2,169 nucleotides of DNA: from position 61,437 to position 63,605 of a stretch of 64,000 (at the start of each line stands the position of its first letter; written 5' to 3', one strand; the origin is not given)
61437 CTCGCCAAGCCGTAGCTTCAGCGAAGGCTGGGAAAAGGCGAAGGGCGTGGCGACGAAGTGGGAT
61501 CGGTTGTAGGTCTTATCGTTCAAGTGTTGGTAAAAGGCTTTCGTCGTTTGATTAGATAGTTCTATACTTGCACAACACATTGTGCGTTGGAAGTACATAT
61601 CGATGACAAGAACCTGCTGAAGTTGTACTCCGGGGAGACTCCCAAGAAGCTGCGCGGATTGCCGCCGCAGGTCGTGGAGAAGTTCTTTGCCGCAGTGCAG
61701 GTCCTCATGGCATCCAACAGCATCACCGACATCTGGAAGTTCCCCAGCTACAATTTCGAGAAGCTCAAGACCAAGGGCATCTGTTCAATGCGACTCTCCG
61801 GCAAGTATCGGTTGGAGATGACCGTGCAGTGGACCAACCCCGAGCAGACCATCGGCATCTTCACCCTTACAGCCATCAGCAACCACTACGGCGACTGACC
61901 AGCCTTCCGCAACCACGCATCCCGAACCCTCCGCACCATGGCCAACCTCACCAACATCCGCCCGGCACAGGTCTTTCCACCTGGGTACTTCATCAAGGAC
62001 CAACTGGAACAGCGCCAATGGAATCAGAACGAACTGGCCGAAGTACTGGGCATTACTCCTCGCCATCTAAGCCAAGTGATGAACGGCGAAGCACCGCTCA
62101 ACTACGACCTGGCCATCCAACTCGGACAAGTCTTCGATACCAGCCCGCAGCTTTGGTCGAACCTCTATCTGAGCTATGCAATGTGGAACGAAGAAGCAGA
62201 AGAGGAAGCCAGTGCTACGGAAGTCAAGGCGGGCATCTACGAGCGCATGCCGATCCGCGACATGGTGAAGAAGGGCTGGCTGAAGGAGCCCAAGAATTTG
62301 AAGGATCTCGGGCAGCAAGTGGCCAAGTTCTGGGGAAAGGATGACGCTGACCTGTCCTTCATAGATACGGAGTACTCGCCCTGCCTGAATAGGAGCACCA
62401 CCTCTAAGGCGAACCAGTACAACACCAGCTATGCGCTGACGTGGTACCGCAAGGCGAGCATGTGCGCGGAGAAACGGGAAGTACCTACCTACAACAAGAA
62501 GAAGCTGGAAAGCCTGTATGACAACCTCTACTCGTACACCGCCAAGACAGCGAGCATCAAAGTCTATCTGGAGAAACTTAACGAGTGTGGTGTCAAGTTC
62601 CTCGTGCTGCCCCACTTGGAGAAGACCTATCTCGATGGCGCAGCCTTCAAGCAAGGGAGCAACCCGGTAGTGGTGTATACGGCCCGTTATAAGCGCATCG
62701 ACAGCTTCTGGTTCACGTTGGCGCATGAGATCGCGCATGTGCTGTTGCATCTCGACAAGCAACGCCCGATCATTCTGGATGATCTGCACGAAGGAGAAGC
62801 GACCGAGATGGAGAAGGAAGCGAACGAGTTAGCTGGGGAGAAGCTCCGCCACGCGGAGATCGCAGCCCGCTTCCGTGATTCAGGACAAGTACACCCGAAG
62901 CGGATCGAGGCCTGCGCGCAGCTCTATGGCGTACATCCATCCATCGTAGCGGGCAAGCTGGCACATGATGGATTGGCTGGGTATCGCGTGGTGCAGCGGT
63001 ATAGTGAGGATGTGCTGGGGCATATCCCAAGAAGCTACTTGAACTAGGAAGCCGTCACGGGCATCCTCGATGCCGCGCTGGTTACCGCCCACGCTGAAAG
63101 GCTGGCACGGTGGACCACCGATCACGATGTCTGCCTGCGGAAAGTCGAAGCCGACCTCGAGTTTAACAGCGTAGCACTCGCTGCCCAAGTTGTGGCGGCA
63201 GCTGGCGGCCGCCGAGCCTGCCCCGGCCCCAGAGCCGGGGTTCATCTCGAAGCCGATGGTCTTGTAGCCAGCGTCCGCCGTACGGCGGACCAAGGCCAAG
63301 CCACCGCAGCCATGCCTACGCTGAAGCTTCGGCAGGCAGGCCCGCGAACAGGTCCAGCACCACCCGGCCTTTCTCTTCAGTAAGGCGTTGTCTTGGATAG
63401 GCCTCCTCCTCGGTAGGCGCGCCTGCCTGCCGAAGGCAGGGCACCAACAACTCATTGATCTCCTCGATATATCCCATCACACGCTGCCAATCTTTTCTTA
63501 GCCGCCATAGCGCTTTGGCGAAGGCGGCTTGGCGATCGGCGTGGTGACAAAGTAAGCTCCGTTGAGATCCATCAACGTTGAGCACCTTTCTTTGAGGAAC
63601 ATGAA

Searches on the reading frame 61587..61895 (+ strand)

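Call 94: search_protein_families(library=pfam, proteins=[window:61587-61895:+], max_evalue=0.01)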
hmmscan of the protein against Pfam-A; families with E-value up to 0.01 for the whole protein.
window:61587-61895:+ (103 aa): 1 family
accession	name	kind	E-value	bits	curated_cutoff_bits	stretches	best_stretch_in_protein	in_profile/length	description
PF05015.19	HigB-like_toxin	-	1.2e-06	29.3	27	1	5-84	3-80/91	RelE-like toxin of type II toxin-antitoxin system HigB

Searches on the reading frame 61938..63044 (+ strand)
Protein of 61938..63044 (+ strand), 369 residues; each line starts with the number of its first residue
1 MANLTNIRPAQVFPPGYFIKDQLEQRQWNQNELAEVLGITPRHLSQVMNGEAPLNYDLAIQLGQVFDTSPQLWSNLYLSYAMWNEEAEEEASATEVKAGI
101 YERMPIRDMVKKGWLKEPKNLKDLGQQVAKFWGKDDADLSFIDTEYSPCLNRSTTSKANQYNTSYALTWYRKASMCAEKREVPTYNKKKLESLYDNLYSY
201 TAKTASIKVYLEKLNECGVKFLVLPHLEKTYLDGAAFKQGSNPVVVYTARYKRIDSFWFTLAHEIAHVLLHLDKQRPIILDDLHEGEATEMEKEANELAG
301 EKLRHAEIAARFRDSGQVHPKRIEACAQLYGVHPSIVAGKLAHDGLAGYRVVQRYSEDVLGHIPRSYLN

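Call 94: search_protein_families(library=pfam, proteins=[window:61938-63044:+], max_evalue=0.01)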
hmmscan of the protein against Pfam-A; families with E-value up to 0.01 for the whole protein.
window:61938-63044:+ (369 aa): 6 families
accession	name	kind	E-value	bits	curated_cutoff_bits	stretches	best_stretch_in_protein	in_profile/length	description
PF01381.28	HTH_3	-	2.2e-10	40.8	23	1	19-72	1-54/55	Helix-turn-helix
PF06114.19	Peptidase_M78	-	6.7e-10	39.3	22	1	227-338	13-119/123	IrrE N-terminal-like domain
PF13560.12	HTH_31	-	4.8e-06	27.2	27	1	24-74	11-62/64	Helix-turn-helix domain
PF02954.25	HTH_8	-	0.00025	21.1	22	1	19-44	10-35/42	Bacterial regulatory protein, Fis family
PF13744.12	HTH_37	-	0.0011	19.2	27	1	17-51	21-55/80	Helix-turn-helix domain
PF12844.13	HTH_19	-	0.0072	16.7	30.2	0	16-61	1-46/64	Helix-turn-helix domain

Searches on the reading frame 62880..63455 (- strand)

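Call 94: search_protein_families(library=pfam, proteins=[window:62880-63455:-], max_evalue=0.01)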
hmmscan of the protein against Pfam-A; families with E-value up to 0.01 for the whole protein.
window:62880-63455:- (191 aa): 1 family
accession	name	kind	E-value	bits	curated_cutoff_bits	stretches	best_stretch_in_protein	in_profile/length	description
PF00145.23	DNA_methylase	-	1.6e-09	38.1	22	1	101-141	54-95/324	C-5 cytosine-specific DNA methylase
